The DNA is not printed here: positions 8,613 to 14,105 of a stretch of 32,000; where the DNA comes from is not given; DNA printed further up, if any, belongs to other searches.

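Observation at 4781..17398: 12.6-kb integrase-bounded island with a phage-satellite-like gene set carrying an Rhs toxin cassette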

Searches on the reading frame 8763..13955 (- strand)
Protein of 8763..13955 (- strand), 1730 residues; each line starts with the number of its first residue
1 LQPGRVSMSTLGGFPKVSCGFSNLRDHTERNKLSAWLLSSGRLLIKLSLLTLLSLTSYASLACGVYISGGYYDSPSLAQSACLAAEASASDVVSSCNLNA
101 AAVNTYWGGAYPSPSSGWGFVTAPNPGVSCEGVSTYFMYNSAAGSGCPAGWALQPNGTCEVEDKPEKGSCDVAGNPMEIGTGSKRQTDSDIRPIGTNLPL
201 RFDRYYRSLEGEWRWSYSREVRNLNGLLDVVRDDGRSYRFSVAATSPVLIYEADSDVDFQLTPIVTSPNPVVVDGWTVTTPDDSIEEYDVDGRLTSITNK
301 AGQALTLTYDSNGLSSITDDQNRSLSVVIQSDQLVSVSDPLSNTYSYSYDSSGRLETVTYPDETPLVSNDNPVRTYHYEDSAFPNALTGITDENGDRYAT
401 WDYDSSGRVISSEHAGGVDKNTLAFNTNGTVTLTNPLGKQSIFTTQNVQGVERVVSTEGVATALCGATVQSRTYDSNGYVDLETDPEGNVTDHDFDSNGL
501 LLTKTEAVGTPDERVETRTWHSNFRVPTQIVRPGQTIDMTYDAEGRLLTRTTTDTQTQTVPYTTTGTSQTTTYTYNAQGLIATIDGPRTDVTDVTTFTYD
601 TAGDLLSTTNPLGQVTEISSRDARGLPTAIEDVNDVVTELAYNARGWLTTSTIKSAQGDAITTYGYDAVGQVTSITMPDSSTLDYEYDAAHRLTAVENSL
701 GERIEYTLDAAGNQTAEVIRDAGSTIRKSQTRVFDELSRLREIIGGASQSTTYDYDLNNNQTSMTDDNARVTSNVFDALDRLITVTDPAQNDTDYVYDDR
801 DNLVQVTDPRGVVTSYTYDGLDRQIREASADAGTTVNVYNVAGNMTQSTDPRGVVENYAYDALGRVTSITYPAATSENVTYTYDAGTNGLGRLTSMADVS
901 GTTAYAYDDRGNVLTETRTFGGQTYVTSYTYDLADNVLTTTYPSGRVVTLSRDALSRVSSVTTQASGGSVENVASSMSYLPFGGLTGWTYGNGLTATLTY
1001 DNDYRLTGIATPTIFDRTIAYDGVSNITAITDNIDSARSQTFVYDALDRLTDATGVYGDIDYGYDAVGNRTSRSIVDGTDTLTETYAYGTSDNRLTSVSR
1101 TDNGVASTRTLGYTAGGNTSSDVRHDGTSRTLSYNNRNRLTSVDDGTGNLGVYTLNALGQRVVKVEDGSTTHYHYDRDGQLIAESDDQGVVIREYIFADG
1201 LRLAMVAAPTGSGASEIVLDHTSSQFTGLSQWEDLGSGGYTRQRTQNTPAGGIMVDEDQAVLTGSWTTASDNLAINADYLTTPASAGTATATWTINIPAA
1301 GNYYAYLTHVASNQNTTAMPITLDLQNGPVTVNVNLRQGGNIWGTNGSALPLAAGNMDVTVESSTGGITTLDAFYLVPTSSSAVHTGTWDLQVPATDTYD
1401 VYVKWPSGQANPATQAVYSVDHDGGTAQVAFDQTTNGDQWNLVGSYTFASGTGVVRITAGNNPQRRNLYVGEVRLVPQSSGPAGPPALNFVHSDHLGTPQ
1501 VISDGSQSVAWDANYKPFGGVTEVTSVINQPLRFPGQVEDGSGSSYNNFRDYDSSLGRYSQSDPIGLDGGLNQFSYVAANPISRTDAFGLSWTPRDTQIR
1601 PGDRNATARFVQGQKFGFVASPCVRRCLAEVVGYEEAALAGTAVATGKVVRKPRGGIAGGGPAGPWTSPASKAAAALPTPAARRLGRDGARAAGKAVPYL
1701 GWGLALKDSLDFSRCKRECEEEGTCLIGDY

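Call 8: search_protein_families(library=pfam, proteins=[window:8763-13955:-], max_evalue=0.01)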
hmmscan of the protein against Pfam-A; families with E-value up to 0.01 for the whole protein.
window:8763-13955:- (1730 aa): 4 families
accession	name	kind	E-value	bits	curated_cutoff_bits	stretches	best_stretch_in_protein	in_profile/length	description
PF05593.20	RHS_repeat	-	1.1e-81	268.3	22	12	839-874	1-36/38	RHS Repeat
PF25275.1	Golvesin_C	-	6.9e-29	101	31.6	2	1368-1464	24-120/132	Golvesin C-terminal domain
PF03527.20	RHS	-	4.1e-07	30.2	27.9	1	1491-1523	4-36/38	RHS protein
PF20148.4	DUF6531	-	8.6e-06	26.4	24.1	1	174-240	1-74/74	Domain of unknown function (DUF6531)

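Call 25: search_protein_families(library=padloc, proteins=[window:8763-13955:-], max_evalue=0.1)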
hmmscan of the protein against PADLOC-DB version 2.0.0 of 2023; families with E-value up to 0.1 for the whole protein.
window:8763-13955:- (1730 aa): 0 families

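Call 71: search_dna_similar(query=window:8763-13955:-, collection=phages, mode=protein, max_evalue=1e-10, max_rows=12)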
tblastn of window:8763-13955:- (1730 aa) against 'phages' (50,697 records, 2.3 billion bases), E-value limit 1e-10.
Records with a match: 11; places in all: 24; records where one place covers at least 80% of the query: 0.
Best place of each record, by identity: <60% 11.
By first word of the organism name: Pseudomonas 2; Bacteriophage 2; Listeria 2; Leptospira 2; Escherichia 2; Streptococcus 1.
By host as written in the record: - 3; Listeria monocytogenes 2; Escherichia coli O157:H7 ATCC 43895 2; Pseudomonas aeruginosa ST773 (NDM-1-producing) 1; Streptococcus suis 1; Pseudomonas aeruginosa 1; frog 1.
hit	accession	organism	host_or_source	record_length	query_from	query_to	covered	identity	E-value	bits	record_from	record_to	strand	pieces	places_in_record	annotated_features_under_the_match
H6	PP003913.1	Pseudomonas phage vB_Pae_U1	Pseudomonas aeruginosa ST773 ...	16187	140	1591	67%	37.5%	2e-106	675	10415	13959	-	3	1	Rhs family protein | Type IV secretion protein Rhs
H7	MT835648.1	Bacteriophage sp.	human fecal samples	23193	170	1212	60%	25.5%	5e-47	192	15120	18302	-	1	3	record has no annotation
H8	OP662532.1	Streptococcus phage YS34-rum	Streptococcus suis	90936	288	1215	54%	28.0%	6e-33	146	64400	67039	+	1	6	hypothetical protein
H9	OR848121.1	Listeria phage LM 4-14-1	Listeria monocytogenes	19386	288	1209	53%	24.6%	3e-37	160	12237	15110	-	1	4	record has no annotation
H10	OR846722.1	Listeria phage LM 4-11-1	Listeria monocytogenes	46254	288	1209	53%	24.6%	3e-37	160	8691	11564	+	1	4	record has no annotation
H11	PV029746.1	Pseudomonas phage Phipami28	Pseudomonas aeruginosa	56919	749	1591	33%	38.6%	5e-67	359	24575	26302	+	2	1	Rhs-family protein | hypothetical protein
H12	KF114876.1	Leptospira phage vB_LalZ_80412-LE1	frog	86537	603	1207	35%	26.7%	4e-23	114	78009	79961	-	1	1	RHS repeat-associated core domain protein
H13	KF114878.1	Leptospira phage vb_LkmZ_Bejolso9-LE1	-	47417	615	1164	32%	25.8%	4e-23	114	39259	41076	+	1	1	RHS repeat-associated core domain protein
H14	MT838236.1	Bacteriophage sp.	human fecal samples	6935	618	1108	28%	25.8%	9e-15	86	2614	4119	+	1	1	record has no annotation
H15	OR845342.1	Escherichia phage ECO95 1-6-1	Escherichia coli O157:H7 ATCC 43895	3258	664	1101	25%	26.0%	3e-11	75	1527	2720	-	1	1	record has no annotation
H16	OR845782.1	Escherichia phage ECO95 1-6-1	Escherichia coli O157:H7 ATCC 43895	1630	683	1058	22%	26.8%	6e-13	79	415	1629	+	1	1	record has no annotation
